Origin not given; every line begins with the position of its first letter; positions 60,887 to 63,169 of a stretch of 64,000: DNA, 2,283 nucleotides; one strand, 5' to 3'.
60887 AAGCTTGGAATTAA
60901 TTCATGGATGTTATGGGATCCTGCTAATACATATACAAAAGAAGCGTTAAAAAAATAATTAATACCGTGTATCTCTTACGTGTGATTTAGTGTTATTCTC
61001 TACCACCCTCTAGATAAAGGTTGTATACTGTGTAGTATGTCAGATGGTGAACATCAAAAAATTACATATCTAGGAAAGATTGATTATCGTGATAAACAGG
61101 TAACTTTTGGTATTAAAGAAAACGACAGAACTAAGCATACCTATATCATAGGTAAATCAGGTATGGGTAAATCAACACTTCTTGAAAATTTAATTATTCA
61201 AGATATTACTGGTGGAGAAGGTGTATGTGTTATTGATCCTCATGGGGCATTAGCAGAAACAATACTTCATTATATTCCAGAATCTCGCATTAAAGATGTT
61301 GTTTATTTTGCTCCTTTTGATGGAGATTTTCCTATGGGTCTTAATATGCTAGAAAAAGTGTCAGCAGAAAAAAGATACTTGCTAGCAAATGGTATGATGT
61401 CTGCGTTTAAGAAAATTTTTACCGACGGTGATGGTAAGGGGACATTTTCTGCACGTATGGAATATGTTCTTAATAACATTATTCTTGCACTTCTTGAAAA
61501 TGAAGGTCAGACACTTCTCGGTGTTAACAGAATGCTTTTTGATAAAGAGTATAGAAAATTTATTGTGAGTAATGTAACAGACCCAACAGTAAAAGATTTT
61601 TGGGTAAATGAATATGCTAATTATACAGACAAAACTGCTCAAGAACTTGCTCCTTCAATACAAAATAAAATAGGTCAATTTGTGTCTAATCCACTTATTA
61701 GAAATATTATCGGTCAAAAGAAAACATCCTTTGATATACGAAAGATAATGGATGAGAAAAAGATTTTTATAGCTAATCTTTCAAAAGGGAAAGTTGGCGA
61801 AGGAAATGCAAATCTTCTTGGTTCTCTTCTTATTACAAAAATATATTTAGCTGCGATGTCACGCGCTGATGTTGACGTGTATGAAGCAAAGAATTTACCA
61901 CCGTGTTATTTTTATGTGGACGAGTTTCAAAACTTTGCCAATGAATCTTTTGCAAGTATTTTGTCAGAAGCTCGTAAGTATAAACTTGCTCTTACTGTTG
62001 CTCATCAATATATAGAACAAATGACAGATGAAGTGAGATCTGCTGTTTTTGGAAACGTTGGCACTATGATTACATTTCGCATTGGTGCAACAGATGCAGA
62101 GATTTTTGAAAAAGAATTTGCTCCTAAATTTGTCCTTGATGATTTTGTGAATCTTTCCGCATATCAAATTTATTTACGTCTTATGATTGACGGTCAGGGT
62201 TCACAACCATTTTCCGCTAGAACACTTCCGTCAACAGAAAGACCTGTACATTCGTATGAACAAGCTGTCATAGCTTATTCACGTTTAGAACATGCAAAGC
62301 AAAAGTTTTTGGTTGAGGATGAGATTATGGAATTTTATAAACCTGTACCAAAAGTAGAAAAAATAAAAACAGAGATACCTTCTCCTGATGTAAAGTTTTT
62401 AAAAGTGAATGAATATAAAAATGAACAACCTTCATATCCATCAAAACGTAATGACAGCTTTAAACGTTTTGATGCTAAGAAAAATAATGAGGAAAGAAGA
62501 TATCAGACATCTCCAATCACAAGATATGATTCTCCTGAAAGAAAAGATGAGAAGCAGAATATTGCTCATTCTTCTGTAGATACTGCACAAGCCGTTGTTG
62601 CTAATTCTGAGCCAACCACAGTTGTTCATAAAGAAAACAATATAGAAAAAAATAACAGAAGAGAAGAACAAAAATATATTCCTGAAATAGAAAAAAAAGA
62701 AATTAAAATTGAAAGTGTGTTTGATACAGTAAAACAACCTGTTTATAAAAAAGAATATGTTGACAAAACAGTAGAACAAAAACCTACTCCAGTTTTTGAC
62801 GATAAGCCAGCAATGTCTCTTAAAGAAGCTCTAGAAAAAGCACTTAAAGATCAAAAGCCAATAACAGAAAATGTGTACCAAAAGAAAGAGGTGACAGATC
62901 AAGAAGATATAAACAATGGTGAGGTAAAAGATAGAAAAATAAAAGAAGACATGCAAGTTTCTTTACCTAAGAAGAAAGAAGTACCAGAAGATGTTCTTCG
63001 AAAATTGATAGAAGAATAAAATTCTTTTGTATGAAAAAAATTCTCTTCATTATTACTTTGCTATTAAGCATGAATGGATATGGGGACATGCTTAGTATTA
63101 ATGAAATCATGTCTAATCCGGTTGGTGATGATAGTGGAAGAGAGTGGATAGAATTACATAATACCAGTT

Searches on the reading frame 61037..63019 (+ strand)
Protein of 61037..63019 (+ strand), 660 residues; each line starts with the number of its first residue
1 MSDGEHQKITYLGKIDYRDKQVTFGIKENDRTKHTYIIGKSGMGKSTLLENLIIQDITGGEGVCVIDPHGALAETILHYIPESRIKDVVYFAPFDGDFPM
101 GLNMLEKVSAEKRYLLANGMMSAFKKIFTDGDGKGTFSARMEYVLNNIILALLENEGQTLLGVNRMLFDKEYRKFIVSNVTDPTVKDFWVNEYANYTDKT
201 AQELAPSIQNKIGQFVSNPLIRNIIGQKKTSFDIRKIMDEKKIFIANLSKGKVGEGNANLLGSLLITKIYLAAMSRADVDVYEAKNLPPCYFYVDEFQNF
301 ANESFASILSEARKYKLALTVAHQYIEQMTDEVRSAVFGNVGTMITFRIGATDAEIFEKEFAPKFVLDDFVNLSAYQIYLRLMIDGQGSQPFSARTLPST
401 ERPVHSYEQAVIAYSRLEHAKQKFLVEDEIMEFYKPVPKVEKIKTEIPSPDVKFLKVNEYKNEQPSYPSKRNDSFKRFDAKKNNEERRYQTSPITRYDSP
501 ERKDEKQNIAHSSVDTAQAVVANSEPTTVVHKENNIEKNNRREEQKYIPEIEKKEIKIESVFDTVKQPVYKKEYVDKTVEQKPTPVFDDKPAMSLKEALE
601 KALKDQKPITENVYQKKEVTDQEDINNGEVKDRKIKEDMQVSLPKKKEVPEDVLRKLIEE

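Call 54: find_encoding_contigs(protein=window:61037-63019:+, flank=10000, max_places=3)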
Protein window:61037-63019:+ (660 aa): 1 contig read that carries it; 1 place shown.
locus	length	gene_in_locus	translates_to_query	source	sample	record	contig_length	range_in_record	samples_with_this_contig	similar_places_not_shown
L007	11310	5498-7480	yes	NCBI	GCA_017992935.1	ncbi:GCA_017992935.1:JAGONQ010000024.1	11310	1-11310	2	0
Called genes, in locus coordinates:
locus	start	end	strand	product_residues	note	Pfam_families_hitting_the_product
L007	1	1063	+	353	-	PF00004:AAA, PF17862:AAA_lid_3, PF01434:Peptidase_M41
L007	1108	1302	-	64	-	-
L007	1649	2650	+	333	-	PF01565:FAD_binding_4, PF02873:MurB_C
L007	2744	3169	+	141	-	-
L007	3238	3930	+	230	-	PF00590:TP_methylase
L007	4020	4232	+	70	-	-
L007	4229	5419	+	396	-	PF13200:DUF4015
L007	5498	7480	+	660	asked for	PF10412:TrwB_AAD_bind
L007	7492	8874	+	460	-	PF00932:LTD, PF00801:PKD (weak), PF18911:PKD_4, PF00932:LTD (weak)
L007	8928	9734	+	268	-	PF01531:Glyco_transf_11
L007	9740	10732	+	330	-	PF01757:Acyl_transf_3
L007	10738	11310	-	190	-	PF08241:Methyltransf_11 (weak), PF13489:Methyltransf_23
